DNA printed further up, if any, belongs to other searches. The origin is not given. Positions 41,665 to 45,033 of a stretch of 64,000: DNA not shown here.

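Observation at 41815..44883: Multihaem cytochrome addressed to the cell surface by a type IX secretion C-terminal domain, with dockerin-like repeats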

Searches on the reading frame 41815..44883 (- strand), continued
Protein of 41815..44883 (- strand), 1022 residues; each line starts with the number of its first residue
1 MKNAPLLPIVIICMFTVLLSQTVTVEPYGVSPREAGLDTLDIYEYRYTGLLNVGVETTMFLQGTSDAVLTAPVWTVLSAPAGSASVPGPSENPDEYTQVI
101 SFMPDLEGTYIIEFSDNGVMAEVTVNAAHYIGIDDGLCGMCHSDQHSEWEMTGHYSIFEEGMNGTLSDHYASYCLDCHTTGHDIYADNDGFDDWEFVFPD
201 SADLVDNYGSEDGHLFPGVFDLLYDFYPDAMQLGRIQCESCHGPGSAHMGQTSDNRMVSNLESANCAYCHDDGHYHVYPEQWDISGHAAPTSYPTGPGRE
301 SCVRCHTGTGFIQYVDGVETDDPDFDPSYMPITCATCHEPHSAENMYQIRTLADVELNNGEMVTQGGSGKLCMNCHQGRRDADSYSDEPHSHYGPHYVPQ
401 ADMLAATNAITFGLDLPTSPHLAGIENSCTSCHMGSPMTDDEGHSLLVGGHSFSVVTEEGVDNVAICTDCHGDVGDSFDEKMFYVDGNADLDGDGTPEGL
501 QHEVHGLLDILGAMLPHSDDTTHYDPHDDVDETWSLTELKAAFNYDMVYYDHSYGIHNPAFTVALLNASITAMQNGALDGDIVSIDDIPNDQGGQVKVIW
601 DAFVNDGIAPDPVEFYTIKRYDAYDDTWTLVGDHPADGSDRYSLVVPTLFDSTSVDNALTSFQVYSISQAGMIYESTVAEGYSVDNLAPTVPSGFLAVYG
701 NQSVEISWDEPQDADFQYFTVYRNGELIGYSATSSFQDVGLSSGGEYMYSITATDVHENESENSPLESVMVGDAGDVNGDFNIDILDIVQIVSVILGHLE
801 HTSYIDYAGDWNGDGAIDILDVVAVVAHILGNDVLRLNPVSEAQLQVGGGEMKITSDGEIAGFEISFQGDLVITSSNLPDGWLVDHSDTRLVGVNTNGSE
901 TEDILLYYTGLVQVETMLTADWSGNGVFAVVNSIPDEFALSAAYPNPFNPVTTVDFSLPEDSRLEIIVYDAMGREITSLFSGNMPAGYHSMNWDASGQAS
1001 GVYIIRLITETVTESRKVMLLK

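Call 88: find_encoding_contigs(protein=P0012, flank=9000, max_places=1)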
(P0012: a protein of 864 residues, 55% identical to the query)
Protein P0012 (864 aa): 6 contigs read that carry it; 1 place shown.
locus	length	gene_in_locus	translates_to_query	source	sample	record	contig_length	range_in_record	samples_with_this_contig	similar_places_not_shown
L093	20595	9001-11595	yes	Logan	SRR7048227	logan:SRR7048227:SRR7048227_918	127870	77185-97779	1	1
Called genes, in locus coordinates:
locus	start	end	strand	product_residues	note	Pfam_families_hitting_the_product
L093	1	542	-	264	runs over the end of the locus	PF04405:ScdA_N, PF01814:Hemerythrin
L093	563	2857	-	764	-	PF22085:NorB_cytochrome_c-like, PF00115:COX1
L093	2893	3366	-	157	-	PF01814:Hemerythrin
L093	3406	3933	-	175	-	PF08984:DUF1858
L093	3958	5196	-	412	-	PF04282:DUF438, PF01814:Hemerythrin, PF13596:PAS_10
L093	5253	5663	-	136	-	PF02082:Rrf2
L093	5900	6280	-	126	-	PF04205:FMN_bind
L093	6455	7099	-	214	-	PF03006:HlyIII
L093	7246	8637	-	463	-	PF00072:Response_reg, PF01078:Mg_chelatase (faint), PF00158:Sigma54_activat, PF00493:MCM (weak), PF14532:Sigma54_activ_2, PF07728:AAA_5 (weak), PF25601:AAA_lid_14, PF02954:HTH_8 (weak)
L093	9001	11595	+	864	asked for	PF09699:Paired_CXXCH_1 (faint), PF14522:Cytochrome_C7 (faint), PF14537:Cytochrom_c3_2 (faint), PF22113:Mtrc-MtrF_II-IV_dom (faint), PF13435:Cytochrome_C554 (faint), PF13585:CHU_C (faint), PF18962:Por_Secre_tail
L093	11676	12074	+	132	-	-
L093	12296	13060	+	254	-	PF03009:GDPD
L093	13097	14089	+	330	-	PF07819:PGAP1 (weak)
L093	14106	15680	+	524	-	PF00890:FAD_binding_2 (faint), PF01266:DAO, PF12831:FAD_oxidored (faint), PF16901:DAO_C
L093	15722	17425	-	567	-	PF01019:G_glu_transpept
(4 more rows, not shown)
